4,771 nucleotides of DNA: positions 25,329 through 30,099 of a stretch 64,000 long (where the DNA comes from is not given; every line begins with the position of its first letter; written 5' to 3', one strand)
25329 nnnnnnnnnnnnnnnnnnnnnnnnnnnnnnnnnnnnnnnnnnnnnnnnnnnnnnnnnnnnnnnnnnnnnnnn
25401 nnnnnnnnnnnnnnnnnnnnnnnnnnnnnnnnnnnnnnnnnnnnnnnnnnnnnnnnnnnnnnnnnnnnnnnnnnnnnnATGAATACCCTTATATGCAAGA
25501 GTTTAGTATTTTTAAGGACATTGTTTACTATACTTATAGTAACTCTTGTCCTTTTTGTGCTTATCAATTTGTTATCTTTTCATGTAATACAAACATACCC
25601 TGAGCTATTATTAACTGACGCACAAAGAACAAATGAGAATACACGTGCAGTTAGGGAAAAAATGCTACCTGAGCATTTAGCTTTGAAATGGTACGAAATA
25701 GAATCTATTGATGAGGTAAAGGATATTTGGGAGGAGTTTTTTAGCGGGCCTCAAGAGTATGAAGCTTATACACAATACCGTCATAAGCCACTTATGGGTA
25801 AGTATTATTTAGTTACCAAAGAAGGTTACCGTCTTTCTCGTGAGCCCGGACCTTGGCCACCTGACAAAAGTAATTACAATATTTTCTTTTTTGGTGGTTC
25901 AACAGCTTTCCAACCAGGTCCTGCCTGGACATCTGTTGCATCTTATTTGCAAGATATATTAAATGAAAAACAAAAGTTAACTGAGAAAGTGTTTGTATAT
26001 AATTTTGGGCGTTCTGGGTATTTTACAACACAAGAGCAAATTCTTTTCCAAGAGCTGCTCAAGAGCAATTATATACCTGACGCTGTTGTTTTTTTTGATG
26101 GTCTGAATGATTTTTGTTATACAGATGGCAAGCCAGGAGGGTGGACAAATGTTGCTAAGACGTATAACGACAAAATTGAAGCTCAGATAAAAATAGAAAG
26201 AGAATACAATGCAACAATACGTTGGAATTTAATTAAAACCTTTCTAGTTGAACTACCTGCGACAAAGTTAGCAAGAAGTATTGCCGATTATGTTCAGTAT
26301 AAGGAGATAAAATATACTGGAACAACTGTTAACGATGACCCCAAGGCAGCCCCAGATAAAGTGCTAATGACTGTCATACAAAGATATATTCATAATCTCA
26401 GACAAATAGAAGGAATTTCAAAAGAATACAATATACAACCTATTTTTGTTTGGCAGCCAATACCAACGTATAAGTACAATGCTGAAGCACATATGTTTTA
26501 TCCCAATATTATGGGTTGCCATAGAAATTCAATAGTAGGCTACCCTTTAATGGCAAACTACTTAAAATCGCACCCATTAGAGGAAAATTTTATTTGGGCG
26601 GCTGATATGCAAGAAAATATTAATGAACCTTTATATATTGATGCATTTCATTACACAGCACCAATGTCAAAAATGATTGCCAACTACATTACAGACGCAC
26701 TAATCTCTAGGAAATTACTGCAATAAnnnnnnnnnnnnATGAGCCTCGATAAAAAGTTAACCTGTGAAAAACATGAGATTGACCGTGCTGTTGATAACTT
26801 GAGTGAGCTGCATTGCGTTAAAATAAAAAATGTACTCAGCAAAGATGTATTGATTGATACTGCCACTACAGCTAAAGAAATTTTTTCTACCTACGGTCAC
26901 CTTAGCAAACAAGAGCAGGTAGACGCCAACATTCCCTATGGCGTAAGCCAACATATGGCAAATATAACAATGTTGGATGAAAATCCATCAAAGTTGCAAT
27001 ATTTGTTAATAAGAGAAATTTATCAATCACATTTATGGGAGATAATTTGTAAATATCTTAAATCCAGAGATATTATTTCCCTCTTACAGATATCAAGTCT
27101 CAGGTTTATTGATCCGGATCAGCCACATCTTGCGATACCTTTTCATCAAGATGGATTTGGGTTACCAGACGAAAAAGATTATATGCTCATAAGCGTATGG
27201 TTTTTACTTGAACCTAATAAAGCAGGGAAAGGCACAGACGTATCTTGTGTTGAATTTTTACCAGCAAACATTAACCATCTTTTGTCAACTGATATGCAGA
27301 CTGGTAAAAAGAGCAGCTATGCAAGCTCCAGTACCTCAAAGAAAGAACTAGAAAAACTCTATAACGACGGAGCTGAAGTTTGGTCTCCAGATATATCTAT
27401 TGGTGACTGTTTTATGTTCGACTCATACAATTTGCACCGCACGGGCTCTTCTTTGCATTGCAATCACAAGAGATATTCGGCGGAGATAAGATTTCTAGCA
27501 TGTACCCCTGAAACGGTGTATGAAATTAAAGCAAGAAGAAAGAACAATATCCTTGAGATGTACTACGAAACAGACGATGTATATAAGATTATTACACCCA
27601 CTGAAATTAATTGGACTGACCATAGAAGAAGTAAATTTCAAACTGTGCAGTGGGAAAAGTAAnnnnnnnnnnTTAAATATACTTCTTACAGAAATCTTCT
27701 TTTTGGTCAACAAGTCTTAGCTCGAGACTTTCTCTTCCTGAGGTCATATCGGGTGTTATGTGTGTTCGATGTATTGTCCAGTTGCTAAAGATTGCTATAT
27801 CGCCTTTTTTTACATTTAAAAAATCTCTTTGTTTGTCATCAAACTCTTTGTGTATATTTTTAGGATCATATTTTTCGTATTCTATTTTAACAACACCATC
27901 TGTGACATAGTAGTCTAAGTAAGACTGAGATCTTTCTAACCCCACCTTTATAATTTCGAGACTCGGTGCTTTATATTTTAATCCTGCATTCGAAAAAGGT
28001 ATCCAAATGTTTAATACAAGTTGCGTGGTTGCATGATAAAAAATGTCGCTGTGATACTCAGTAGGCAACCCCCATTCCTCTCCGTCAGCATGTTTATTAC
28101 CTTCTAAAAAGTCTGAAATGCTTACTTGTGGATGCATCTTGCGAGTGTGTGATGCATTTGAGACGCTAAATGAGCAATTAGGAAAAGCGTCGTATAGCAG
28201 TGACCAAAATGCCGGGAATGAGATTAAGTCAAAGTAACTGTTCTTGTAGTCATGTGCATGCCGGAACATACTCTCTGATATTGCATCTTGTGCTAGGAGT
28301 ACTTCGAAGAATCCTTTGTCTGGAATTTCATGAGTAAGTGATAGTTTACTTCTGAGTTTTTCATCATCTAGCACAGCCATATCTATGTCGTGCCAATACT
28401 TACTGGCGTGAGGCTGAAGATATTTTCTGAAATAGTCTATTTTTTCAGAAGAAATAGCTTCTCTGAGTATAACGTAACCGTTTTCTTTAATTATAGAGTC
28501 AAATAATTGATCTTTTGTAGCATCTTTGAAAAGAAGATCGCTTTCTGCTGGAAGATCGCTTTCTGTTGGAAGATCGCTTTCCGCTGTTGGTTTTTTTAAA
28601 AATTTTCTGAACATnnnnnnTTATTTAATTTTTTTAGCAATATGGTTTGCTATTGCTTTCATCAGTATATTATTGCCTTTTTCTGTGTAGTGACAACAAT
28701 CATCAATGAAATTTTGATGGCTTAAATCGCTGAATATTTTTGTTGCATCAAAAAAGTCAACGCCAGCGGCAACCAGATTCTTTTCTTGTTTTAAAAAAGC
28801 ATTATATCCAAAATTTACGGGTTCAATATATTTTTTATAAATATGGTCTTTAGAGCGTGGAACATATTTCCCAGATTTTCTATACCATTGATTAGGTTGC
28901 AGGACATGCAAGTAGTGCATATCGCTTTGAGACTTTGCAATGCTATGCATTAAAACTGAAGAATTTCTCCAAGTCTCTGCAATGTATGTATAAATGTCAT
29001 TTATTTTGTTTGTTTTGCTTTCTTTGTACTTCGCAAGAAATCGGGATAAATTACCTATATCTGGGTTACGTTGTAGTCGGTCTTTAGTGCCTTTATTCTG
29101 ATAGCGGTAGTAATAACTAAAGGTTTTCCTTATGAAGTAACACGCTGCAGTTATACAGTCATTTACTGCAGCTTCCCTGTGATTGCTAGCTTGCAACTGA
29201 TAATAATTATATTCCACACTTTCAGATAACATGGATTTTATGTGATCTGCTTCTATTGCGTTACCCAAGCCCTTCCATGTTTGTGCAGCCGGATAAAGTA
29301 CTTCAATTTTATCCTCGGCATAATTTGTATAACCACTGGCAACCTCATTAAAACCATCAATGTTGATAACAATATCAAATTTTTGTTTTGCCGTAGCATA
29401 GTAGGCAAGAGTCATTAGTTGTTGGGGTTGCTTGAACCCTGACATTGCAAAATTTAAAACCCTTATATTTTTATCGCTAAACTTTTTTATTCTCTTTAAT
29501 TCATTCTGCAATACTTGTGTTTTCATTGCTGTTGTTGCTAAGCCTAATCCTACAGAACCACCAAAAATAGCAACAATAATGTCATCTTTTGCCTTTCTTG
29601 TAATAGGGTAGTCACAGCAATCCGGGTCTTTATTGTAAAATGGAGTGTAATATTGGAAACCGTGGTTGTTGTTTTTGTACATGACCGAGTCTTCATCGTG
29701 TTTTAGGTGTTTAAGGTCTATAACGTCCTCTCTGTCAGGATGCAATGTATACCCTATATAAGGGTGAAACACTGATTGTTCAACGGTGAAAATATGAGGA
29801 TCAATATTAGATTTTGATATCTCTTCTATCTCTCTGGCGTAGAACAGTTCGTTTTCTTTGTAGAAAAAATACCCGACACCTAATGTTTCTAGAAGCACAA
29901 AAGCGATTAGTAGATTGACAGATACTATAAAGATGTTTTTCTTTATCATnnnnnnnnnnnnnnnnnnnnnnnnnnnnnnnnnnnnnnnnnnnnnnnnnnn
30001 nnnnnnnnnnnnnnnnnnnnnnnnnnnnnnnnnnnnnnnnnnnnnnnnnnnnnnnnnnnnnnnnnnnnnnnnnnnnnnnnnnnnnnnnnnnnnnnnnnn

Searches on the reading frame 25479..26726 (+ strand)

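Call 7: search_protein_families(library=pfam, proteins=[window:25479-26726:+], max_evalue=0.001)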
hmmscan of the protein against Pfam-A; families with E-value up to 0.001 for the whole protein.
window:25479-26726:+ (415 aa): 2 families
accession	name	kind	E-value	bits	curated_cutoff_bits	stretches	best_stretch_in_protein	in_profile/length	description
PF13472.12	Lipase_GDSL_2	-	4.5e-05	24.5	32.9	1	137-224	1-87/178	GDSL-like Lipase/Acylhydrolase family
PF00657.28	Lipase_GDSL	-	0.00037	21.2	23.6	0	135-223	1-94/208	GDSL-like Lipase/Acylhydrolase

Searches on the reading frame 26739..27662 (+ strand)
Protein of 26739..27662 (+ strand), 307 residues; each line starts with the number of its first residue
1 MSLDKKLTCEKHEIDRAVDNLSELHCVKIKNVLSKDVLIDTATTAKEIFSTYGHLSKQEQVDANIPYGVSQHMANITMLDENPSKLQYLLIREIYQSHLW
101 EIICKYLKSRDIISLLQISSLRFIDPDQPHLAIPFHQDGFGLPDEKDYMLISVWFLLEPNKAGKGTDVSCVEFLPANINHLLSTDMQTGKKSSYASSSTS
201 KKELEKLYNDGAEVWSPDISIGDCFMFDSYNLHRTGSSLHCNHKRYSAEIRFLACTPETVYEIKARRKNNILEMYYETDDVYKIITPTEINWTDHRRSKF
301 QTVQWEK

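Call 3: search_protein_families(library=pfam, proteins=[window:26739-27662:+], max_evalue=1)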
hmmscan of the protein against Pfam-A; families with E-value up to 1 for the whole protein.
window:26739-27662:+ (307 aa): 0 families

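Call 4: search_protein_families(library=ncbifam, proteins=[window:26739-27662:+], max_evalue=1)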
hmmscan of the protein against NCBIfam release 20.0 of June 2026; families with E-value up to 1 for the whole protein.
window:26739-27662:+ (307 aa): 2 families
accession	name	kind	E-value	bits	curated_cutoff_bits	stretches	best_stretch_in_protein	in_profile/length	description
NF045813.1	DxPntBtaHylase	equivalog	0.073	12.4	550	1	126-239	128-232/285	1-deoxypentalenic acid 11-beta-hydroxylase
TIGR04548.1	DnaD_Mollicutes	hypoth_equivalog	0.17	11.8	100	1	3-105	51-146/178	DnaD family protein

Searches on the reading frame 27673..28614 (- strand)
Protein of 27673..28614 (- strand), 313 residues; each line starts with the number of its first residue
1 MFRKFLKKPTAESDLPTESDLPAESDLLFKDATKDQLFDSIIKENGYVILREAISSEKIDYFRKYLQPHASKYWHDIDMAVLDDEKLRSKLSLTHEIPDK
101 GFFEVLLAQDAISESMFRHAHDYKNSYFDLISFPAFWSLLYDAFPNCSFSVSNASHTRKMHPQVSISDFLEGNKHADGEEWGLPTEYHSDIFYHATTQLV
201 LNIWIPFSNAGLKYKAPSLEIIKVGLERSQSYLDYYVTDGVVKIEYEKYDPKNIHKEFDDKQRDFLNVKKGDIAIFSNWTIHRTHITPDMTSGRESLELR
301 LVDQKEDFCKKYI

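Call 3: search_protein_families(library=pfam, proteins=[window:27673-28614:-], max_evalue=1)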
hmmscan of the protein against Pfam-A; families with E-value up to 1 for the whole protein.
window:27673-28614:- (313 aa): 1 family
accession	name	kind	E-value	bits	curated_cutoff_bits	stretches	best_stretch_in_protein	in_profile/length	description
PF05721.19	PhyH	-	0.0004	21.2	22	1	43-285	2-203/213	Phytanoyl-CoA dioxygenase (PhyH)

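Call 4: search_protein_families(library=ncbifam, proteins=[window:27673-28614:-], max_evalue=1)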
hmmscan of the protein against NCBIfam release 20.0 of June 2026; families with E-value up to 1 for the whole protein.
window:27673-28614:- (313 aa): 1 family
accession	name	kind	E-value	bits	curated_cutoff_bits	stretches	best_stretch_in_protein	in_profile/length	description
TIGR04324.1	SpoChoClust_2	subfamily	0.00053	19.6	150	1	186-301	112-212/248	sporadic carbohydrate cluster 2OG-Fe(II) oxygenase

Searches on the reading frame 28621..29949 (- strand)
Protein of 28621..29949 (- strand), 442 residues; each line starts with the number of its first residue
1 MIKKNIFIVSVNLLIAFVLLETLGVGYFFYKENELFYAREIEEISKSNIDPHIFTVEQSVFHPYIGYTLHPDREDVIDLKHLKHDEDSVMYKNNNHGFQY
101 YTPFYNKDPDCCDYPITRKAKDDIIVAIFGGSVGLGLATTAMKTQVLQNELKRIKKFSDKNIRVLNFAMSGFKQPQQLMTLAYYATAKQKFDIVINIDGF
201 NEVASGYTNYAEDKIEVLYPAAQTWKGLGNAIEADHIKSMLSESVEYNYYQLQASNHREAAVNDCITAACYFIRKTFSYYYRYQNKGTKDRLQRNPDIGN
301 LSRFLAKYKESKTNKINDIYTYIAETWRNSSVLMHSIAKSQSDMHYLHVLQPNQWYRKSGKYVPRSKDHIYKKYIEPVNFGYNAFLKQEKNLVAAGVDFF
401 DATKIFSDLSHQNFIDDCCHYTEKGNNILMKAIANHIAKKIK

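Call 3: search_protein_families(library=pfam, proteins=[window:28621-29949:-], max_evalue=1)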
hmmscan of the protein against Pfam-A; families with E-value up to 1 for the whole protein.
window:28621-29949:- (442 aa): 2 families
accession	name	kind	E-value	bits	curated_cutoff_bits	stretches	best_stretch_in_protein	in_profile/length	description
PF00657.28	Lipase_GDSL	-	0.02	15.5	23.6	0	163-433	43-208/208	GDSL-like Lipase/Acylhydrolase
PF16822.11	ALGX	-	0.22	11.6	26.5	1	387-440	77-133/268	SGNH hydrolase-like domain, acetyltransferase AlgX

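Call 4: search_protein_families(library=ncbifam, proteins=[window:28621-29949:-], max_evalue=1)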
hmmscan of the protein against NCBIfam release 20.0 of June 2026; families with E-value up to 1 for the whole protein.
window:28621-29949:- (442 aa): 0 families
